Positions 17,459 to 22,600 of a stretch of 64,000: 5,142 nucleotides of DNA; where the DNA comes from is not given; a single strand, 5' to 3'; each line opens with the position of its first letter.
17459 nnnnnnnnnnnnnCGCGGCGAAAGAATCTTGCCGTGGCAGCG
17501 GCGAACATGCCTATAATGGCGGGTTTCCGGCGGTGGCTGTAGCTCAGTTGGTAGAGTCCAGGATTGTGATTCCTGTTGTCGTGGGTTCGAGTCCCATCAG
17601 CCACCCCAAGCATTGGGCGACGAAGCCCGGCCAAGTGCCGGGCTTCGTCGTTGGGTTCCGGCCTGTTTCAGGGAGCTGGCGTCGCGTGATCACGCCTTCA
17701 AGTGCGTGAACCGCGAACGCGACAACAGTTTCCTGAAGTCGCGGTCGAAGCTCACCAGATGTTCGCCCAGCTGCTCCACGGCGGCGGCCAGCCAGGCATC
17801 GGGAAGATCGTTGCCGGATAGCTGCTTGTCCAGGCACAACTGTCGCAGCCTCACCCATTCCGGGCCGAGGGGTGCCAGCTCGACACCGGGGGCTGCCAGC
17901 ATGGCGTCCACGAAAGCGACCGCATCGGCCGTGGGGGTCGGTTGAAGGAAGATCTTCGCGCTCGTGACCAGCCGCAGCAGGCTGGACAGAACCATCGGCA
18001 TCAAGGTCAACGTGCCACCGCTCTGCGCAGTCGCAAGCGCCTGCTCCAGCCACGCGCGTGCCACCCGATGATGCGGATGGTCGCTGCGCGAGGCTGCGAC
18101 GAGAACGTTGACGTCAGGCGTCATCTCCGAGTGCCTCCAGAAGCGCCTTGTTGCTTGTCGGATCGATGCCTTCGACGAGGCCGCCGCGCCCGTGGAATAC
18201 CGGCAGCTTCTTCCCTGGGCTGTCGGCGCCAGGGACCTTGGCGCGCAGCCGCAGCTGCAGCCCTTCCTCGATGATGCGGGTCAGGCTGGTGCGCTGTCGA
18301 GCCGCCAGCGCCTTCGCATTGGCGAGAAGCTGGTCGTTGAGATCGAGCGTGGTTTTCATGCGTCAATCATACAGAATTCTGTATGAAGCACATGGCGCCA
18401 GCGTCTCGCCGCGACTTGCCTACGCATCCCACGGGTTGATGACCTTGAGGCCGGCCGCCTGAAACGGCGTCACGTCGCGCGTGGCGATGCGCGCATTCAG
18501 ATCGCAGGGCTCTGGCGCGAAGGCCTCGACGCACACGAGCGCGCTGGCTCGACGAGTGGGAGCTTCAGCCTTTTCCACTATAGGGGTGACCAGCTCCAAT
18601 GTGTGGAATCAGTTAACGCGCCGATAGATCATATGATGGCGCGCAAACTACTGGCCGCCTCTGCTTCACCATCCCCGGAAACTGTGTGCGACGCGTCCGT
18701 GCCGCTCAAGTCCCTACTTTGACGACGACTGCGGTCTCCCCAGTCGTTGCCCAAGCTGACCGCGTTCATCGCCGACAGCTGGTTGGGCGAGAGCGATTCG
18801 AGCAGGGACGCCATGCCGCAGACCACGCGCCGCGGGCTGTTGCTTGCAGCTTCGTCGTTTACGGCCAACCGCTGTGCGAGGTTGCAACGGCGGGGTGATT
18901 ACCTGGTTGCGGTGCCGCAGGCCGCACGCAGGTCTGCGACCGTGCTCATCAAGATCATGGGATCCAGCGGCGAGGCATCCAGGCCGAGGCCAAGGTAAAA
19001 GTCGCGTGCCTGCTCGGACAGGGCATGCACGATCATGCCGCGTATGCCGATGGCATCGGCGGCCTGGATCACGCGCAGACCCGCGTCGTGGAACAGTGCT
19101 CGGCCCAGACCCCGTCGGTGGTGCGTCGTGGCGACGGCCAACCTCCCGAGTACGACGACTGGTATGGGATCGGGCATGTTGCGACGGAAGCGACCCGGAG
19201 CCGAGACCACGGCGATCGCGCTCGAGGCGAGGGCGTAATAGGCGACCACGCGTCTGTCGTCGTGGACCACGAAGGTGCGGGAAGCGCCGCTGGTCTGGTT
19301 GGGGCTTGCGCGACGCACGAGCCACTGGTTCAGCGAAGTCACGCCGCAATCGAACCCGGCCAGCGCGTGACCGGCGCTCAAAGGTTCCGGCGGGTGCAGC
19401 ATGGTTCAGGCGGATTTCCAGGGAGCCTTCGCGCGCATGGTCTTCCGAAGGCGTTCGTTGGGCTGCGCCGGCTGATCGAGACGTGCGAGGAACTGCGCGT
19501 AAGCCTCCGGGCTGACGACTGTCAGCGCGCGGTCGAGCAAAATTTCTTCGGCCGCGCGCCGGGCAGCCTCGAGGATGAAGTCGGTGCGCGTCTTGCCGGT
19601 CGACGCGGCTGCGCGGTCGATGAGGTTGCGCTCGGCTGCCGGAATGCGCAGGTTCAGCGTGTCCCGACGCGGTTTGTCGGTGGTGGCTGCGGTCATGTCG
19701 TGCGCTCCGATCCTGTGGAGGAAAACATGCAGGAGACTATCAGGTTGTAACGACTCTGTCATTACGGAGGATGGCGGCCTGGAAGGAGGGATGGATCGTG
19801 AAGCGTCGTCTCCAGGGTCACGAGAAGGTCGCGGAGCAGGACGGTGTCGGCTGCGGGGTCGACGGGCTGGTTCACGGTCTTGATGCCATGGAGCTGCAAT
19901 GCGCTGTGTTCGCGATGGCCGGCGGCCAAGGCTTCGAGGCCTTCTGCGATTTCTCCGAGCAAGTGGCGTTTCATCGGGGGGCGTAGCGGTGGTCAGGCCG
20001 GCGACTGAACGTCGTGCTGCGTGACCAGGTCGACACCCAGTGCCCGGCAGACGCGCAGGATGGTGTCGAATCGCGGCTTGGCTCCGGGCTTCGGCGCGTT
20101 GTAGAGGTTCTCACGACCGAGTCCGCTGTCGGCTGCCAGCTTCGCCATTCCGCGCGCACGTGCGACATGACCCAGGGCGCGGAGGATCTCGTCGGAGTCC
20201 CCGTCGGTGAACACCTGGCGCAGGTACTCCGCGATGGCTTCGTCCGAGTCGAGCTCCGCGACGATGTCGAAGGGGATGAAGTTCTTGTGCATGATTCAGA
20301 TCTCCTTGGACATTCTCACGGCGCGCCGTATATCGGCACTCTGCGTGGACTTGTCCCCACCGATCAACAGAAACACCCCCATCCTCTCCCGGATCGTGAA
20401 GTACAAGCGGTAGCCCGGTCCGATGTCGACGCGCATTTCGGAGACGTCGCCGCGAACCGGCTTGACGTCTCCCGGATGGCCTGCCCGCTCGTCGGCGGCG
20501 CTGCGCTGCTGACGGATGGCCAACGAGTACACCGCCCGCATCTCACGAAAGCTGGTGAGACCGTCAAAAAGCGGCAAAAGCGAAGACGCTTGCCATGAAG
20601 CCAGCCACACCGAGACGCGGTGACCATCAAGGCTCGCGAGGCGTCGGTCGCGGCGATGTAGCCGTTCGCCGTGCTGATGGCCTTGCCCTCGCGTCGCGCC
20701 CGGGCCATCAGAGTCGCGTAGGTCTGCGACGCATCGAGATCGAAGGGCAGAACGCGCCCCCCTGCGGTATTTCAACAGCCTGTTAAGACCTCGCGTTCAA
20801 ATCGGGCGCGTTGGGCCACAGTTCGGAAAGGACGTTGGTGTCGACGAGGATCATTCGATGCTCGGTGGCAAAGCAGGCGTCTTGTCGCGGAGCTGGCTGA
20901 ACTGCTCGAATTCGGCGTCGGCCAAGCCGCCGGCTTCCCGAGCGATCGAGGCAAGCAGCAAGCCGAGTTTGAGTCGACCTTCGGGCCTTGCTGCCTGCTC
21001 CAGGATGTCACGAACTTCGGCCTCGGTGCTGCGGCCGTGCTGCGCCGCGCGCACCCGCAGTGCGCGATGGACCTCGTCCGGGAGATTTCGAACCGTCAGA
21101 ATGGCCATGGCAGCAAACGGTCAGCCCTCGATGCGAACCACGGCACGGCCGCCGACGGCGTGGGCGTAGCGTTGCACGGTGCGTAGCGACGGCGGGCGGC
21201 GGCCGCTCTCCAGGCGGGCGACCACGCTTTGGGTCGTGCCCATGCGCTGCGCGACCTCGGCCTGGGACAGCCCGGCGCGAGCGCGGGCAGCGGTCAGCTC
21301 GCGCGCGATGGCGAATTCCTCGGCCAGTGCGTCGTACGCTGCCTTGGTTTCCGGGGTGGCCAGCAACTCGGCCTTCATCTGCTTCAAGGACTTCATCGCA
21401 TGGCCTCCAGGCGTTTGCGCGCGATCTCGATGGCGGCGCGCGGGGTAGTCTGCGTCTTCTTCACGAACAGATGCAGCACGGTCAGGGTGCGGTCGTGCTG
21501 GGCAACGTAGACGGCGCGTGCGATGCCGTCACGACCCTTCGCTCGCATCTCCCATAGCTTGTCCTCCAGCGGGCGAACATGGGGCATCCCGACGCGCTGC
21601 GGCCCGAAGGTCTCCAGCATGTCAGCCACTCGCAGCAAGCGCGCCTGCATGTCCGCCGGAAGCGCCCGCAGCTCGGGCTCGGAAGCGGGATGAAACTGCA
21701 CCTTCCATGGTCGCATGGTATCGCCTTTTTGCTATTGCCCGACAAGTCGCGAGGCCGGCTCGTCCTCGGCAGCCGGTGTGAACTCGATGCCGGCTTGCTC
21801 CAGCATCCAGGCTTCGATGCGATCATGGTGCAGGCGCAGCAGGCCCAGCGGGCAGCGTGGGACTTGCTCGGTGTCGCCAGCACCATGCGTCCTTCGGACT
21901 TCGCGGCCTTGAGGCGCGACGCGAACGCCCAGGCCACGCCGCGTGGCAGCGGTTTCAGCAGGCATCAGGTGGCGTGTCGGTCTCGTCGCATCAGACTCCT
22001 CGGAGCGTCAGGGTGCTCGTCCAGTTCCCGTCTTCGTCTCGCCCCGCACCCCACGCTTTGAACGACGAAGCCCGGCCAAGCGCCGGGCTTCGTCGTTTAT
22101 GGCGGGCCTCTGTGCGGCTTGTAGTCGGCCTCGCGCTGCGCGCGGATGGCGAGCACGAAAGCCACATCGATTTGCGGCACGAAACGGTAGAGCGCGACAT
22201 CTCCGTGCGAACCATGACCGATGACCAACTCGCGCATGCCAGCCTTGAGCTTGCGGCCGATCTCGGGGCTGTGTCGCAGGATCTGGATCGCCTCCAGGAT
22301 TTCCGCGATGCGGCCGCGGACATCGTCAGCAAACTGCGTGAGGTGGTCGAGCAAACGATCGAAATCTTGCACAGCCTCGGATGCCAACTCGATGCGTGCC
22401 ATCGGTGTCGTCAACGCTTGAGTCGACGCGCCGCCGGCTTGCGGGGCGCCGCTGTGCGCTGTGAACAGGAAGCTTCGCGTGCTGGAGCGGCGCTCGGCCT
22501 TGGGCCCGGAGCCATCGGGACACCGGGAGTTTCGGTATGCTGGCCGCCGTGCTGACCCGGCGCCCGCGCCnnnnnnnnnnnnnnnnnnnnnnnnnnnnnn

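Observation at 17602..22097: A 4.5-kb tRNA-His islet made almost entirely of co-oriented toxin-antitoxin modules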

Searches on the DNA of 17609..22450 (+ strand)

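Call 69: search_dna_similar(query=window:17609-22450:+, collection=plasmids, mode=distant, max_rows=12)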
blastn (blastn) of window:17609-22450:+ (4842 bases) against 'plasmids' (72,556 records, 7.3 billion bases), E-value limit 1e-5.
Records with a match: 319; places in all: 338; records where one place covers at least 80% of the query: 0.
Best place of each record, by identity: 80-90% 24; 60-80% 295.
By first word of the organism name: Rhizobium 99; Xanthomonas 64; Sinorhizobium 33; Agrobacterium 33; Pseudomonas 27; Burkholderia 14; Ensifer 8; Shinella 7; Polaromonas 4; Acidithiobacillus 3; and 22 more.
By predicted mobility (MOB-suite, as given by PLSDB): conjugative 185; non-mobilizable 110; mobilizable 24.
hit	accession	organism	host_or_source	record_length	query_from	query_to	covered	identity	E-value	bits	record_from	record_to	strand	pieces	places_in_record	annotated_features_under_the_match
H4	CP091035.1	Sinorhizobium sp. B11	soybean,TY,soil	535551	1388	3482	19%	66.5%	1e-25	225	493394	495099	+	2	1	GNAT family N-acetyltransferase | plasmid stabilization protein | DUF1778 domain-containing protein | type II toxin-antitoxin system VapC family toxin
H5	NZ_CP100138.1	Burkholderia glumae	cell culture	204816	1322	2058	15%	68.8%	4e-58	236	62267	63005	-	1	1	GNAT family N-acetyltransferase | DUF1778 domain-containing protein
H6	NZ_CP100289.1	Burkholderia glumae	cell culture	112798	1322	2058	15%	68.8%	4e-58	236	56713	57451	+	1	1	GNAT family N-acetyltransferase | DUF1778 domain-containing protein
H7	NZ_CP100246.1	Burkholderia glumae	cell culture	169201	1322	2058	15%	68.8%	4e-58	236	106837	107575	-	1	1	GNAT family N-acetyltransferase | DUF1778 domain-containing protein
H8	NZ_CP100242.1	Burkholderia glumae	cell culture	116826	1322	2058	15%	68.5%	2e-55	227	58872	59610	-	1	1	GNAT family N-acetyltransferase | DUF1778 domain-containing protein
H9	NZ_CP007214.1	Burkholderia plantarii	-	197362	1322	2058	15%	68.5%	6e-56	228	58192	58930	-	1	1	GNAT family N-acetyltransferase | DUF1778 domain-containing protein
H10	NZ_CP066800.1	Burkholderia plantarii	Oryza sativa,cell culture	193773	1322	2058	15%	68.0%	8e-54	222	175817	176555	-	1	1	GNAT family N-acetyltransferase | DUF1778 domain-containing protein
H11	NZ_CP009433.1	Burkholderia glumae LMG 2196 = ATCC 33617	Oryza sativa, grain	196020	1322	2058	15%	67.8%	7e-49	205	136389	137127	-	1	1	GNAT family N-acetyltransferase | DUF1778 domain-containing protein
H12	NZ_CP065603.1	Burkholderia glumae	-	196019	1322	2058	15%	67.8%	7e-49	205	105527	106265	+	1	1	GNAT family N-acetyltransferase | DUF1778 domain-containing protein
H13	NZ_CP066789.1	Burkholderia glumae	-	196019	1322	2058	15%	67.8%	7e-49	205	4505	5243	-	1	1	GNAT family N-acetyltransferase | DUF1778 domain-containing protein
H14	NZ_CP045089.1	Burkholderia glumae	rice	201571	1322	2058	15%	67.8%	7e-49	205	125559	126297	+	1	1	GNAT family N-acetyltransferase | DUF1778 domain-containing protein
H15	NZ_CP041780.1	Burkholderia sp. MS455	single cell,soybean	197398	1313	2058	15%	64.7%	3e-28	137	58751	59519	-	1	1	GNAT family N-acetyltransferase | DUF1778 domain-containing protein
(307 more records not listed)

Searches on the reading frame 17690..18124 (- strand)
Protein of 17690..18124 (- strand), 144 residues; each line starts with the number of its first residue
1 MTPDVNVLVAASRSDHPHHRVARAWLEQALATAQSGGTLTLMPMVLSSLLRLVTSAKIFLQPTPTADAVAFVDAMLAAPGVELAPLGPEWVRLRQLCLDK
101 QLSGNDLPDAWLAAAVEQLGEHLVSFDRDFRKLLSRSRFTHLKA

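Call 6: search_protein_families(library=pfam, max_evalue=0.01, proteins=[window:17690-18124:-])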
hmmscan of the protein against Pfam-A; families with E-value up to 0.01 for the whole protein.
window:17690-18124:- (144 aa): 1 family
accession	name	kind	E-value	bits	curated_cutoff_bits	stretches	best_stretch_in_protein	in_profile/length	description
PF01850.27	PIN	-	1.8e-12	48.4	23.6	1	3-132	3-116/120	PIN domain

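Call 31: search_protein_families(library=padloc, max_evalue=0.001, proteins=[window:17690-18124:-])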
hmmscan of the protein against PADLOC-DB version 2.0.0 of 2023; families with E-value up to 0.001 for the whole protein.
window:17690-18124:- (144 aa): 0 families

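Call 49: find_encoding_contigs(protein=window:17690-18124:-, flank=10000, max_places=10)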
Protein window:17690-18124:- (144 aa): 6 contigs read that carry it; 6 places shown.
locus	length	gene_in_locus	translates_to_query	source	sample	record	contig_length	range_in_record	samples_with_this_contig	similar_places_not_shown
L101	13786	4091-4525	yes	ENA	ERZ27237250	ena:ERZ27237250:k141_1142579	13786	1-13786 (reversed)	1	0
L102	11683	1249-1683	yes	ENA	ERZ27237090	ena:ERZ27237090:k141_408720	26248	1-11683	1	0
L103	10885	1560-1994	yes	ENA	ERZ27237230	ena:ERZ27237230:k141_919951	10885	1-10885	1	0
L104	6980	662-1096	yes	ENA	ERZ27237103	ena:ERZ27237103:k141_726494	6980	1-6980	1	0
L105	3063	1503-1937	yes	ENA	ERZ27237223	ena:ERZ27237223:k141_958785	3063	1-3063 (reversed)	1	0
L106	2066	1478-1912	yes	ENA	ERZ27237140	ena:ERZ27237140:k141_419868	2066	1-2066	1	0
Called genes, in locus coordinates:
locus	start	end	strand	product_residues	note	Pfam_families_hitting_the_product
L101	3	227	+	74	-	?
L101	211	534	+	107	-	PF14384:BrnA_antitoxin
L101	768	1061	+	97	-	PF22513:FitA-like_RHH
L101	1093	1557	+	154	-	-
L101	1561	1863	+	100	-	PF21716:dnstrm_HI1420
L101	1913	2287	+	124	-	PF14534:DUF4440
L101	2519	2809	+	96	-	PF08681:TacA1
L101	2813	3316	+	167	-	PF13508:Acetyltransf_7 (weak)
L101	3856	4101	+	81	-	PF19891:DUF6364 (weak)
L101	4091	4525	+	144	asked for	PF01850:PIN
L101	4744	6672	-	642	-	PF13623:SurA_N_2, PF13624:SurA_N_3, PF13145:Rotamase_2, PF13616:Rotamase_3, PF00639:Rotamase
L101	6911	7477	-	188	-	PF18291:HU-HIG, PF00216:Bac_DNA_binding, PF18175:HU-CCDC81_bac_2 (weak)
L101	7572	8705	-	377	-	PF00180:Iso_dh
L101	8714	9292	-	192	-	PF01066:CDP-OH_P_transf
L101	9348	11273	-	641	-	PF01541:GIY-YIG, PF27096:UvrC_M, PF02151:UVR, PF22920:UvrC_RNaseH, PF08459:UvrC_RNaseH_dom, PF14520:HHH_5, PF00633:HHH (weak)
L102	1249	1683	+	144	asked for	PF01850:PIN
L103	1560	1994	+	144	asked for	PF01850:PIN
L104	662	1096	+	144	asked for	PF01850:PIN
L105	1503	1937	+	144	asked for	PF01850:PIN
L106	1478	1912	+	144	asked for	PF01850:PIN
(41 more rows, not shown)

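Call 51: search_protein_families(library=ncbifam, max_evalue=0.001, proteins=[window:17690-18124:-])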
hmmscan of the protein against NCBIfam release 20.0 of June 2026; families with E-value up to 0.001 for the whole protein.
window:17690-18124:- (144 aa): 1 family
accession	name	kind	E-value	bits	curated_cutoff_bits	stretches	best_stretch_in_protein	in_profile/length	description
TIGR00028.1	Mtu_PIN_fam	subfamily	2.5e-31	108.8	73.6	1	2-133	4-132/143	TA system VapC family ribonuclease toxin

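Call 70: search_protein_families(library=pfam, max_evalue=0.001, proteins=[L113:12977-13996:+, L095:1436-2341:+, L095:3856-4140:+])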
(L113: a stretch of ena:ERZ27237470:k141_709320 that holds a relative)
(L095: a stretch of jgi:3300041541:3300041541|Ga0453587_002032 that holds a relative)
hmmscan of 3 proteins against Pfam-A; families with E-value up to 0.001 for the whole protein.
L113:12977-13996:+ (339 aa): 2 families
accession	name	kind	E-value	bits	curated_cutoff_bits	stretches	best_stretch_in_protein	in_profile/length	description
PF00589.27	Phage_integrase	-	4.7e-07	30.2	27.1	1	165-309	3-142/172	Phage integrase family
PF22022.2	Phage_int_M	-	0.00041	21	27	0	64-154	4-94/96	Phage integrase central domain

L095:1436-2341:+ (301 aa): 0 families

L095:3856-4140:+ (94 aa): 0 families

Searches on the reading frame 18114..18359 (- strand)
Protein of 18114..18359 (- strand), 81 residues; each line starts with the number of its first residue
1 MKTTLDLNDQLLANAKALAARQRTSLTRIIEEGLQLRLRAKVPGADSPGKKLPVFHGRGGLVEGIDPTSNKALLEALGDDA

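Call 6: search_protein_families(library=pfam, max_evalue=0.01, proteins=[window:18114-18359:-])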
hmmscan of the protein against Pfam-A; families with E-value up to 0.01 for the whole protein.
window:18114-18359:- (81 aa): 2 families
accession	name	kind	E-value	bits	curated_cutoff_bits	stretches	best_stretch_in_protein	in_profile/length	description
PF19891.5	DUF6364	-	2.4e-06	28.4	27.3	1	2-35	4-37/70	Family of unknown function (DUF6364)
PF09957.15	VapB_antitoxin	-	0.0023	18.2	23.4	1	1-19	1-19/47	Bacterial antitoxin of type II TA system, VapB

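Call 31: search_protein_families(library=padloc, max_evalue=0.001, proteins=[window:18114-18359:-])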
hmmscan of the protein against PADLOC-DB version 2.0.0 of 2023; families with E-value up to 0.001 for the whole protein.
window:18114-18359:- (81 aa): 0 families

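Call 51: search_protein_families(library=ncbifam, max_evalue=0.001, proteins=[window:18114-18359:-])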
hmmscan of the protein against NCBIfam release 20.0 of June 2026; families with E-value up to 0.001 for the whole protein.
window:18114-18359:- (81 aa): 0 families

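Call 70: search_protein_families(library=pfam, max_evalue=0.001, proteins=[L113:12977-13996:+, L095:1436-2341:+, L095:3856-4140:+])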
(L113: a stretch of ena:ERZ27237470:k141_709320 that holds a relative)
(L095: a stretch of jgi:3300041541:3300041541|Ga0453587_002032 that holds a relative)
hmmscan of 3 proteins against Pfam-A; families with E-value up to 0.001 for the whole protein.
L113:12977-13996:+ (339 aa): 2 families
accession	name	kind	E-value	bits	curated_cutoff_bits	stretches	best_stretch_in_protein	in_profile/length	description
PF00589.27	Phage_integrase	-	4.7e-07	30.2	27.1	1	165-309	3-142/172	Phage integrase family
PF22022.2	Phage_int_M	-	0.00041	21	27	0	64-154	4-94/96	Phage integrase central domain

L095:1436-2341:+ (301 aa): 0 families

L095:3856-4140:+ (94 aa): 0 families
